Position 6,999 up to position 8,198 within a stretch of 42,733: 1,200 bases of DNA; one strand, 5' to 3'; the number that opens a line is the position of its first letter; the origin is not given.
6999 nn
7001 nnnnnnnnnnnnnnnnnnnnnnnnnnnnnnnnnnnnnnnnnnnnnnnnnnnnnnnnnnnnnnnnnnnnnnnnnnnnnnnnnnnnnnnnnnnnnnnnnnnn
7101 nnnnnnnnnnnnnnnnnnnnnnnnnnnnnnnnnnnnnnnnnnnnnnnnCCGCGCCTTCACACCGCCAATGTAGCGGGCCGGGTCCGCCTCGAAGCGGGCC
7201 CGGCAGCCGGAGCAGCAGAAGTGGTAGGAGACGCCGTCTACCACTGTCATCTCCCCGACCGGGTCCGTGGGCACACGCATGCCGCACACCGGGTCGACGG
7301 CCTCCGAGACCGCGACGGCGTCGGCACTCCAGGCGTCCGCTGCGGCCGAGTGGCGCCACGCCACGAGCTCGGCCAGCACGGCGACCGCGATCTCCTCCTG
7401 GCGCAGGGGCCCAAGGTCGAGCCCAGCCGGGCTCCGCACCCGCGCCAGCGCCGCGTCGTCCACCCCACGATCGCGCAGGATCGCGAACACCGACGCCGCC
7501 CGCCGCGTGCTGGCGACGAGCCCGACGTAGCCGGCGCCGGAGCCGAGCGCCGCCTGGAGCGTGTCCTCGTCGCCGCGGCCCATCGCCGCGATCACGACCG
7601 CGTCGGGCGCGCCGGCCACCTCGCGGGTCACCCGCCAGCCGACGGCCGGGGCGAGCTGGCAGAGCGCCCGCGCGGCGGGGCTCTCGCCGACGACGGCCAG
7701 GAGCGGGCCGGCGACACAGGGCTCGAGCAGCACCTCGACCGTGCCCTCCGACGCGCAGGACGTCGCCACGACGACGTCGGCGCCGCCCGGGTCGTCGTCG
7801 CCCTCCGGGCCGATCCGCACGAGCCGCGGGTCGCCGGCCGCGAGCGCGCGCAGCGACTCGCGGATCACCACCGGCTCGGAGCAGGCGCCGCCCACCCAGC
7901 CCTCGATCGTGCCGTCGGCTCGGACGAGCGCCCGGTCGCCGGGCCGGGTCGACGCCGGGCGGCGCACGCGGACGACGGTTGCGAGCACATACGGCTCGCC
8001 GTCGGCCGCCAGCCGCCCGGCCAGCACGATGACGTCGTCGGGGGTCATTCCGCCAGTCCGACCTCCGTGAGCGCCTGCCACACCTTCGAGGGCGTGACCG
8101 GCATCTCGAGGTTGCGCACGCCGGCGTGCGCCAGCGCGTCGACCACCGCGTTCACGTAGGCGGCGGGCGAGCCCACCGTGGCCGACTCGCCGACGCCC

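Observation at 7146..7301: YHS metal-binding domain fused to the XdhC/CoxI-like maturation protein of a Mo-Cu CO dehydrogenase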

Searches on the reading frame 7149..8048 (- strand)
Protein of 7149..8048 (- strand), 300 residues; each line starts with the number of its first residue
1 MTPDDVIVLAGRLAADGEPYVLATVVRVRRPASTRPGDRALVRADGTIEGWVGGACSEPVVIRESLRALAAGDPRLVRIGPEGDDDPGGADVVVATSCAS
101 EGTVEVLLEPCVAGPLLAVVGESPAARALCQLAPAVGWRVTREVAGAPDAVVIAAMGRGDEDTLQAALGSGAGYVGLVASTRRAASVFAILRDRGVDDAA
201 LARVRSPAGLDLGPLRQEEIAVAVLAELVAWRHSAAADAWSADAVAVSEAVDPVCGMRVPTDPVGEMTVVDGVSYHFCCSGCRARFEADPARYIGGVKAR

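Call 4: search_protein_families(library=pfam, proteins=[window:7149-8048:-], max_evalue=0.01)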
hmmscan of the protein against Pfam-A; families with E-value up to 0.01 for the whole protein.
seq(300 aa): 4 families
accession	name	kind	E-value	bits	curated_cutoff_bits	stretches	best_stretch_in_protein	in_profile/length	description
PF13478.12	XdhC_C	-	2.1e-21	77.2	29.7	1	117-228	1-125/125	XdhC Rossmann domain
PF02625.21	XdhC_CoxI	-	1.3e-20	73.5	24.3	1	14-80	2-68/68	XdhC and CoxI family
PF04945.19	YHS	-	6.4e-10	39.3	30.3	1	251-295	2-45/47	YHS domain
PF24273.1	TRASH_HVO_1752_C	-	8e-08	32.8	27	1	254-288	6-38/47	HVO_1752, C-terminal TRASH domain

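Call 5: search_protein_families(library=ncbifam, proteins=[window:7149-8048:-], max_evalue=0.01)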
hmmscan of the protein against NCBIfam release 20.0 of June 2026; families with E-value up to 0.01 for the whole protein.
seq(300 aa): 2 families
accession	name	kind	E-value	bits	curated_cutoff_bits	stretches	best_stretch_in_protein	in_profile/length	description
NF045664.1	XdhC_rel_AOR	equivalog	1e-26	94.1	350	2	149-233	260-345/346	XdhC family aldehyde oxidoreductase maturation factor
TIGR02964.1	xanthine_xdhC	equivalog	7.8e-05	22.3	161.6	1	159-229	174-246/246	xanthine dehydrogenase accessory protein XdhC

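Call 9: find_homologous_proteins(query=window:7149-8048:-, max_evalue=0.00001)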
Query seq(300 aa) (300 aa): 4204 proteins with E <= 0.00001 among 8000 candidates; the best 120 are listed.
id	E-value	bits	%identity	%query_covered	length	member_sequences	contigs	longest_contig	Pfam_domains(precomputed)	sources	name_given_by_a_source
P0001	1.9e-176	604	95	100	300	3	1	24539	PF02625.22,PF13478.13,PF04945.20,PF24273.2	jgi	jgi:xanthine dehydrogenase accessory factor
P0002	8.2e-175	598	95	100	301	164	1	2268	PF02625.22,PF13478.13,PF04945.20,PF24273.2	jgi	-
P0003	6.5e-171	586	92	100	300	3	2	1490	PF02625.22,PF13478.13,PF04945.20,PF24273.2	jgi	jgi:xanthine dehydrogenase accessory factor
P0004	1.7e-169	581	91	100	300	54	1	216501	PF02625.22,PF13478.13,PF04945.20,PF24273.2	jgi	jgi:xanthine dehydrogenase accessory factor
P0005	5.7e-133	461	94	77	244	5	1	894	PF13478.13,PF04945.20,PF24273.2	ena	-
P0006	5.6e-123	428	69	100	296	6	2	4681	PF02625.22,PF13478.13,PF04945.20,PF24273.2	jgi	jgi:xanthine dehydrogenase accessory factor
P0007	9.8e-123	427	70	100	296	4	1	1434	PF02625.22,PF13478.13,PF04945.20,PF24273.2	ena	-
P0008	5.8e-122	425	69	100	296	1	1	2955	PF02625.22,PF13478.13,PF04945.20,PF24273.2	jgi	jgi:xanthine dehydrogenase accessory factor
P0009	1.0e-121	424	71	100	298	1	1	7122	PF02625.22,PF13478.13,PF04945.20,PF24273.2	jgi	jgi:xanthine dehydrogenase accessory factor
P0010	1.1e-117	411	69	98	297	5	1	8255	PF02625.22,PF13478.13,PF04945.20,PF24273.2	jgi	jgi:xanthine dehydrogenase accessory factor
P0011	3.0e-117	409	69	98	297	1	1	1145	PF02625.22,PF13478.13,PF04945.20,PF24273.2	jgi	jgi:xanthine dehydrogenase accessory factor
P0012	3.9e-117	409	69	98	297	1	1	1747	PF02625.22,PF13478.13,PF04945.20,PF24273.2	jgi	jgi:xanthine dehydrogenase accessory factor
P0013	4.5e-117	409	70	100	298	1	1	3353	PF02625.22,PF13478.13,PF04945.20,PF24273.2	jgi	jgi:xanthine dehydrogenase accessory factor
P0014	2.1e-114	400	68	100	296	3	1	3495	PF02625.22,PF13478.13,PF04945.20,PF24273.2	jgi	jgi:xanthine dehydrogenase accessory factor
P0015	2.2e-113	397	68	98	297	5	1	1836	PF02625.22,PF13478.13,PF04945.20,PF24273.2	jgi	jgi:xanthine dehydrogenase accessory factor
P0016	4.8e-113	396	68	100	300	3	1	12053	PF02625.22,PF13478.13,PF04945.20,PF24273.2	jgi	jgi:xanthine dehydrogenase accessory factor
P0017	6.7e-113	395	69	98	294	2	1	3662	PF02625.22,PF13478.13,PF04945.20,PF24273.2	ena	-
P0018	2.7e-111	390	69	98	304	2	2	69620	PF02625.22,PF13478.13,PF04945.20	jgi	jgi:xanthine dehydrogenase accessory factor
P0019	4.6e-111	389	68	96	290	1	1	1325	PF02625.22,PF13478.13,PF04945.20,PF24273.2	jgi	jgi:xanthine dehydrogenase accessory factor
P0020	2.2e-110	387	67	98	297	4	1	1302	PF02625.22,PF13478.13,PF04945.20,PF24273.2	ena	-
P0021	9.7e-110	385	68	100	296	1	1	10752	PF02625.22,PF13478.13,PF04945.20,PF24273.2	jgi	jgi:xanthine dehydrogenase accessory factor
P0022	5.3e-109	382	66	98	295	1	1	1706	PF02625.22,PF13478.13,PF04945.20,PF24273.2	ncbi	-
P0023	2.5e-108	380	65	98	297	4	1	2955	PF02625.22,PF13478.13,PF04945.20,PF24273.2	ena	-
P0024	2.7e-108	380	67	99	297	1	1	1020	PF02625.22,PF13478.13,PF04945.20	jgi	jgi:xanthine dehydrogenase accessory factor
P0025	3.8e-108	380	66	98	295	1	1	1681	PF02625.22,PF13478.13,PF04945.20,PF24273.2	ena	-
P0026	5.6e-108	379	64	100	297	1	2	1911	PF02625.22,PF13478.13,PF04945.20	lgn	-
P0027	8.0e-108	378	65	99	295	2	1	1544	PF02625.22,PF13478.13,PF04945.20,PF24273.2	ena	-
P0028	8.5e-108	378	66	97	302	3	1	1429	PF02625.22,PF13478.13,PF04945.20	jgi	jgi:xanthine dehydrogenase accessory factor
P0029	1.1e-107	378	66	97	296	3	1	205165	PF02625.22,PF13478.13,PF04945.20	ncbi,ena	-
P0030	1.1e-107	378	66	98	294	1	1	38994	PF02625.22,PF13478.13,PF04945.20,PF24273.2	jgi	jgi:xanthine dehydrogenase accessory factor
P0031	1.5e-107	378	65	97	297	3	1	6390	PF02625.22,PF13478.13,PF04945.20,PF24273.2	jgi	-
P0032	2.0e-107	377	65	98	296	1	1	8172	PF02625.22,PF13478.13,PF04945.20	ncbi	-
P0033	2.4e-107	377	66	97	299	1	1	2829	PF02625.22,PF13478.13,PF04945.20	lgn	-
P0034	2.5e-107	377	67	98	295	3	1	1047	PF02625.22,PF13478.13,PF04945.20,PF24273.2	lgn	-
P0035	4.4e-107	376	65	99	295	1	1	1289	PF02625.22,PF13478.13,PF04945.20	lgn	-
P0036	4.6e-107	376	65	98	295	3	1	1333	PF02625.22,PF13478.13,PF04945.20,PF24273.2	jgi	jgi:xanthine dehydrogenase accessory factor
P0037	5.4e-107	376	67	94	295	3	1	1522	PF02625.22,PF13478.13,PF04945.20,PF24273.2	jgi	jgi:xanthine dehydrogenase accessory factor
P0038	9.3e-107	375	64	98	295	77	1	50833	PF02625.22,PF13478.13,PF04945.20,PF24273.2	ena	-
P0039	1.3e-106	374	65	98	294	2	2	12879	PF02625.22,PF13478.13,PF04945.20,PF24273.2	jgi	jgi:xanthine dehydrogenase accessory factor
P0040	1.4e-106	374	65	98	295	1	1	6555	PF02625.22,PF13478.13,PF04945.20,PF24273.2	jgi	jgi:xanthine dehydrogenase accessory factor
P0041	1.6e-106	374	64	98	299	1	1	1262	PF02625.22,PF13478.13,PF04945.20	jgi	jgi:xanthine dehydrogenase accessory factor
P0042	2.1e-106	374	65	98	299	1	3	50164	PF02625.22,PF13478.13,PF04945.20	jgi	jgi:xanthine dehydrogenase accessory factor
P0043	2.7e-106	373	65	98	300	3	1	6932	PF02625.22,PF13478.13,PF04945.20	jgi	jgi:xanthine dehydrogenase accessory factor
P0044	3.5e-106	373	64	98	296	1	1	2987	PF02625.22,PF13478.13,PF04945.20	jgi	jgi:xanthine dehydrogenase accessory factor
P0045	4.0e-106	373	66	98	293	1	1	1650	PF02625.22,PF13478.13,PF04945.20,PF24273.2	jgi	jgi:xanthine dehydrogenase accessory factor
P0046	5.9e-106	372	64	99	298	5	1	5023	PF02625.22,PF13478.13,PF04945.20,PF24273.2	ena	-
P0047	5.9e-106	372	68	98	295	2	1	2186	PF02625.22,PF13478.13,PF04945.20,PF24273.2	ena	-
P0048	6.3e-106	372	66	97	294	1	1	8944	PF02625.22,PF13478.13,PF04945.20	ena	-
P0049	7.8e-106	372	66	97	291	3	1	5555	PF02625.22,PF13478.13,PF04945.20,PF24273.2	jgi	jgi:xanthine dehydrogenase accessory factor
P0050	1.0e-105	372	66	99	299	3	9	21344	PF02625.22,PF13478.13,PF04945.20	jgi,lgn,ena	-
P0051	1.3e-105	371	67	98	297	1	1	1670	PF02625.22,PF13478.13,PF04945.20,PF24273.2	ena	-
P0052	1.4e-105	371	63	97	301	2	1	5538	PF02625.22,PF13478.13,PF04945.20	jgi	jgi:xanthine dehydrogenase accessory factor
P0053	1.5e-105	371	67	97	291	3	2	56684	PF02625.22,PF13478.13,PF04945.20,PF24273.2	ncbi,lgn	ncbi:MAG TPA: XdhC family protein [Gaiellaceae bacterium]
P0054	2.2e-105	370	65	97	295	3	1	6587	PF02625.22,PF13478.13,PF04945.20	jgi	jgi:xanthine dehydrogenase accessory factor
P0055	2.6e-105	370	65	100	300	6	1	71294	PF02625.22,PF13478.13,PF04945.20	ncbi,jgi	ncbi:MAG TPA: XdhC family protein [Gaiellaceae bacterium]|jgi:xanthine dehydrogenase accessory facto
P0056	3.1e-105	370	64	96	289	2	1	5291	PF02625.22,PF13478.13,PF04945.20,PF24273.2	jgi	jgi:xanthine dehydrogenase accessory factor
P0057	3.5e-105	370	65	99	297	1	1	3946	PF02625.22,PF13478.13,PF04945.20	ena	-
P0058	4.6e-105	369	65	97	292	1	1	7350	PF02625.22,PF13478.13,PF04945.20,PF24273.2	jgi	jgi:xanthine dehydrogenase accessory factor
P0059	5.9e-105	369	65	98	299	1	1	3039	PF02625.22,PF13478.13,PF04945.20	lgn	-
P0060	6.0e-105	369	66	92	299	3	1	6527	PF02625.22,PF13478.13,PF04945.20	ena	-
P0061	6.2e-105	369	66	98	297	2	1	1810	PF02625.22,PF13478.13,PF04945.20,PF24273.2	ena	-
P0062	6.3e-105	369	65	98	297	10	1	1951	PF02625.22,PF13478.13,PF04945.20,PF24273.2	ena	-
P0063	9.1e-105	368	66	98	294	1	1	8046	PF02625.22,PF13478.13,PF04945.20,PF24273.2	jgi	jgi:xanthine dehydrogenase accessory factor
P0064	9.7e-105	368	65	98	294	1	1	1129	PF02625.22,PF13478.13,PF04945.20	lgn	-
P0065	1.1e-104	368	65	95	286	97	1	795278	PF02625.22,PF13478.13,PF04945.20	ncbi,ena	-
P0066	1.1e-104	368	63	97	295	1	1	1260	PF02625.22,PF13478.13,PF04945.20,PF24273.2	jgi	jgi:xanthine dehydrogenase accessory factor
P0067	1.2e-104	368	65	97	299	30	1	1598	PF02625.22,PF13478.13,PF04945.20,PF24273.2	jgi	jgi:xanthine dehydrogenase accessory factor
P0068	1.2e-104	368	64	98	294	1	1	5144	PF02625.22,PF13478.13,PF04945.20,PF24273.2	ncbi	-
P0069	1.5e-104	368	65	98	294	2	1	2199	PF02625.22,PF13478.13,PF04945.20,PF24273.2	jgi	jgi:xanthine dehydrogenase accessory factor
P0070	1.6e-104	368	64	97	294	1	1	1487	PF02625.22,PF13478.13,PF04945.20,PF24273.2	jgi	jgi:xanthine dehydrogenase accessory factor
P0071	2.2e-104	367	63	97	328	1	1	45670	PF02625.22,PF13478.13,PF04945.20,PF24273.2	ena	-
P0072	2.6e-104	367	63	99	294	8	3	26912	PF02625.22,PF13478.13,PF04945.20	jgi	jgi:xanthine dehydrogenase accessory factor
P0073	3.5e-104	367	65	98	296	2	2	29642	PF02625.22,PF13478.13,PF04945.20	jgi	jgi:xanthine dehydrogenase accessory factor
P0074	3.7e-104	366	65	95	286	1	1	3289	PF02625.22,PF13478.13,PF04945.20,PF24273.2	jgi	jgi:xanthine dehydrogenase accessory factor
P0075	3.8e-104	366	65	98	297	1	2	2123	PF02625.22,PF13478.13,PF04945.20,PF24273.2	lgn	-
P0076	4.0e-104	366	66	95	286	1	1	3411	PF02625.22,PF13478.13,PF04945.20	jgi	jgi:xanthine dehydrogenase accessory factor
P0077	4.3e-104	366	63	99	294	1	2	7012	PF02625.22,PF13478.13,PF04945.20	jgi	jgi:xanthine dehydrogenase accessory factor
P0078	6.0e-104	366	62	98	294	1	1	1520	PF02625.22,PF13478.13,PF04945.20,PF24273.2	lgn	-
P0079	6.3e-104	366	62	97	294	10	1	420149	PF02625.22,PF13478.13,PF04945.20,PF24273.2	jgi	jgi:xanthine dehydrogenase accessory factor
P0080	7.8e-104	365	64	98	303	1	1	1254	PF02625.22,PF13478.13,PF04945.20,PF24273.2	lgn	-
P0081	8.0e-104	365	65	95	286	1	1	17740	PF02625.22,PF13478.13,PF04945.20,PF24273.2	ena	-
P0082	8.3e-104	365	64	97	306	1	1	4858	PF02625.22,PF13478.13,PF04945.20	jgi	jgi:xanthine dehydrogenase accessory factor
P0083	8.3e-104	365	64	99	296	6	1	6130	PF02625.22,PF13478.13,PF04945.20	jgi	jgi:xanthine dehydrogenase accessory factor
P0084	8.3e-104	365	63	98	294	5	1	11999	PF02625.22,PF13478.13,PF04945.20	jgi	jgi:xanthine dehydrogenase accessory factor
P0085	1.1e-103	365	64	99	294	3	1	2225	PF02625.22,PF13478.13,PF04945.20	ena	-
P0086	1.2e-103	365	65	97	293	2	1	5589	PF02625.22,PF13478.13,PF04945.20,PF24273.2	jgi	jgi:xanthine dehydrogenase accessory factor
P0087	1.3e-103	365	62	97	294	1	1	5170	PF02625.22,PF13478.13,PF04945.20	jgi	jgi:xanthine dehydrogenase accessory factor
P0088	1.5e-103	364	63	99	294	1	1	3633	PF02625.22,PF13478.13,PF04945.20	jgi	jgi:xanthine dehydrogenase accessory factor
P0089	1.6e-103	364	63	98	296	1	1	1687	PF02625.22,PF13478.13,PF04945.20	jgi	jgi:xanthine dehydrogenase accessory factor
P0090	2.0e-103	364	63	98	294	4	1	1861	PF02625.22,PF13478.13,PF04945.20,PF24273.2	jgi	jgi:xanthine dehydrogenase accessory factor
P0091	2.9e-103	364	65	96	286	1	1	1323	PF02625.22,PF13478.13,PF04945.20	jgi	jgi:xanthine dehydrogenase accessory factor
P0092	2.9e-103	363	63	99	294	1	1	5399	PF02625.22,PF13478.13,PF04945.20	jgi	jgi:xanthine dehydrogenase accessory factor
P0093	2.9e-103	363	63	98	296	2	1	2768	PF02625.22,PF13478.13,PF04945.20,PF24273.2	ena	-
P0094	2.9e-103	363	65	97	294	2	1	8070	PF02625.22,PF13478.13,PF04945.20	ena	-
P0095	3.1e-103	363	62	99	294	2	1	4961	PF02625.22,PF13478.13,PF04945.20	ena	-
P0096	3.2e-103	363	64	97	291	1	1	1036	PF02625.22,PF13478.13,PF04945.20,PF24273.2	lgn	-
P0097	3.4e-103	363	66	97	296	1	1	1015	PF02625.22,PF13478.13,PF04945.20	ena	-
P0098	4.0e-103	363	63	97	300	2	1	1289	PF02625.22,PF13478.13,PF04945.20,PF24273.2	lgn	-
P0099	4.2e-103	363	64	96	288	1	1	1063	PF02625.22,PF13478.13,PF04945.20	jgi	jgi:xanthine dehydrogenase accessory factor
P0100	4.3e-103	363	61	100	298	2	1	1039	PF02625.22,PF13478.13,PF04945.20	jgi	jgi:xanthine dehydrogenase accessory factor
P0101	5.2e-103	363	62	97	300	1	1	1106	PF02625.22,PF13478.13,PF04945.20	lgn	-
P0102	5.9e-103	362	65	97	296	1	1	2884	PF02625.22,PF13478.13,PF04945.20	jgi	jgi:xanthine dehydrogenase accessory factor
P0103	7.1e-103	362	64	100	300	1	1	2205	PF02625.22,PF13478.13,PF04945.20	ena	-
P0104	8.3e-103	362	66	98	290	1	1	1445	PF02625.22,PF13478.13,PF04945.20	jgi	jgi:xanthine dehydrogenase accessory factor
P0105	8.3e-103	362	63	100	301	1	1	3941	PF02625.22,PF13478.13,PF04945.20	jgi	jgi:xanthine dehydrogenase accessory factor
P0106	8.6e-103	362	64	98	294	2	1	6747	PF02625.22,PF13478.13,PF04945.20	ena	-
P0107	1.0e-102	362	65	98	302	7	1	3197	PF02625.22,PF13478.13,PF04945.20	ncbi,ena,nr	ncbi:MAG TPA: XdhC family protein [Gaiellaceae bacterium]|nr:XdhC family protein [Gaiellaceae bacter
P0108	1.1e-102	362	65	95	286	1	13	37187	PF02625.22,PF13478.13,PF04945.20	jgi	jgi:xanthine dehydrogenase accessory factor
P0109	1.1e-102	362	64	98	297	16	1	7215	PF02625.22,PF13478.13,PF04945.20,PF24273.2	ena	-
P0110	1.1e-102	362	63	98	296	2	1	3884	PF02625.22,PF13478.13,PF04945.20,PF24273.2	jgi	jgi:xanthine dehydrogenase accessory factor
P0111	1.2e-102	361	64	97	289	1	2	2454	PF02625.22,PF13478.13,PF04945.20,PF24273.2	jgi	jgi:xanthine dehydrogenase accessory factor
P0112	1.4e-102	361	63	98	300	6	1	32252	PF02625.22,PF13478.13,PF04945.20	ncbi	-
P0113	1.8e-102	361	62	98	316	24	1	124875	PF02625.22,PF13478.13,PF04945.20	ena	-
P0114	2.1e-102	361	63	98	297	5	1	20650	PF02625.22,PF13478.13,PF04945.20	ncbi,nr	ncbi:MAG TPA: XdhC family protein [Gaiellaceae bacterium]|nr:XdhC family protein [Gaiellaceae bacter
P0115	2.5e-102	360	64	98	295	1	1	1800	PF02625.22,PF13478.13,PF04945.20,PF24273.2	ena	-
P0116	2.7e-102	360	63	98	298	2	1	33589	PF02625.22,PF13478.13,PF04945.20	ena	-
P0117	2.7e-102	360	61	98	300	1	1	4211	PF02625.22,PF13478.13,PF04945.20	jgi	jgi:xanthine dehydrogenase accessory factor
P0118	2.9e-102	360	63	98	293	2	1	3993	PF02625.22,PF13478.13,PF04945.20,PF24273.2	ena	-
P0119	2.9e-102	360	63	98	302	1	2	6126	PF02625.22,PF13478.13,PF04945.20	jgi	jgi:xanthine dehydrogenase accessory factor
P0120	3.1e-102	360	63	99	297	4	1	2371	PF02625.22,PF13478.13,PF04945.20,PF24273.2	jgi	jgi:xanthine dehydrogenase accessory factor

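Call 21: find_related_loci(query=A1, collection=genome_contigs, flank=10000)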
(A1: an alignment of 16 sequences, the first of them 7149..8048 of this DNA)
Query A1 (300 aa) in genome_contigs; peptide patterns used: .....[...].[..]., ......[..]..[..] (x = any residue, [..] = any of these).
600 stretches matched a pattern (row limit reached: there are more); 557 encode a relative of the query (tblastn E <= 1e-3); the best 80 are kept; 80 distinct loci.
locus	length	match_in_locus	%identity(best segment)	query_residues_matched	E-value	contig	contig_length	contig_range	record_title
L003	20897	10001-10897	90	1-299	8e-166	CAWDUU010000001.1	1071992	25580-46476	MAG: uncultured Actinomycetes bacterium isolate MFD05442.bin.1.39 genome assembly, contig: contig_11005, whole genome sh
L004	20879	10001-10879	68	1-294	1e-113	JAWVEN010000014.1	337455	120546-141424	MAG: Gaiellales bacterium isolate BP_430 scaffold_1990959, whole genome shotgun sequence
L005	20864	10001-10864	66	3-294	4e-109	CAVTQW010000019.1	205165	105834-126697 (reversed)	MAG: uncultured Thermoleophilia bacterium isolate MFD00392.bin.2.285 genome assembly, contig: contig_67891, whole genome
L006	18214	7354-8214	63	4-294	2e-107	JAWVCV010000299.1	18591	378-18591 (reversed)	MAG: Gaiellaceae bacterium isolate BP_391 scaffold_4268705, whole genome shotgun sequence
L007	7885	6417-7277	59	4-294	3e-101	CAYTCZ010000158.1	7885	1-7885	MAG TPA_asm: uncultured Gaiellales bacterium isolate SRP321284_co1_134 genome assembly, contig: NODE_12681_length_7885_c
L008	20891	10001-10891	64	1-295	6e-107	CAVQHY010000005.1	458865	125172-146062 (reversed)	MAG: uncultured Actinomycetes bacterium isolate MFD10007.bin.1.237 genome assembly, contig: contig_19495, whole genome s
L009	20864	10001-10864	60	4-295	4e-99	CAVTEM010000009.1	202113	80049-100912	MAG: uncultured Actinomycetes bacterium isolate MFD09267.bin.2.240 genome assembly, contig: contig_50250, whole genome s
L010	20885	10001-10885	61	2-293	2e-98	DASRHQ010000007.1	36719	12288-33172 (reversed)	MAG TPA_asm: Solirubrobacteraceae bacterium isolate SMAG_U10088 k141_633439, whole genome shotgun sequence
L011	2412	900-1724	60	2-294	4e-101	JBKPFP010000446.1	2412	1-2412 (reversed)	MAG: Actinomycetota bacterium isolate HAY_GM_MAG_00018 HAY_GM_000000003492, whole genome shotgun sequence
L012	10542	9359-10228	60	1-294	3e-97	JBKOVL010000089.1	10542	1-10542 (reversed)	MAG: Actinomycetota bacterium isolate GM_EKS_MAG_00045 GM_EKS_000001541687, whole genome shotgun sequence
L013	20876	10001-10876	62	5-294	4e-97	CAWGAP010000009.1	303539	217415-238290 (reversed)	MAG: uncultured Gaiellaceae bacterium isolate MFD06742.bin.2.100 genome assembly, contig: contig_81651, whole genome sho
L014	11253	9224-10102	63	4-287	3e-96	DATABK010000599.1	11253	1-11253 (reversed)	MAG TPA_asm: Actinomycetes bacterium isolate SMAG_U6696 k141_1244952, whole genome shotgun sequence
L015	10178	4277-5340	60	1-293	6e-96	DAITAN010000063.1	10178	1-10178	MAG TPA_asm: Gaiellaceae bacterium isolate CTOTU39263 NODE_937_length_10178_cov_8.946557, whole genome shotgun sequence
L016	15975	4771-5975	60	5-295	7e-96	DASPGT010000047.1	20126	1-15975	MAG TPA_asm: Gaiellaceae bacterium isolate SMAG_U16458 k141_954757, whole genome shotgun sequence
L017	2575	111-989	61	1-294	4e-98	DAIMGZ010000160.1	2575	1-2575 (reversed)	MAG TPA_asm: Gaiellaceae bacterium isolate CTOTU41468 NODE_57569_length_2575_cov_8.016270, whole genome shotgun sequence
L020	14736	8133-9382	59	1-294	3e-93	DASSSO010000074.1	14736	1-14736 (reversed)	MAG TPA_asm: Gaiellaceae bacterium isolate SMAG_U517 k141_1205843, whole genome shotgun sequence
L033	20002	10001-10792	57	5-288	3e-87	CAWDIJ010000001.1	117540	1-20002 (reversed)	MAG: uncultured Actinomycetes bacterium isolate MFD04850.bin.2.254 genome assembly, contig: contig_12012, whole genome s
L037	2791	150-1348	57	1-295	2e-88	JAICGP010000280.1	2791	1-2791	MAG: Thermoleophilia bacterium isolate CK_bin.5 k141_2040991_length_2791_cov_28.1592, whole genome shotgun sequence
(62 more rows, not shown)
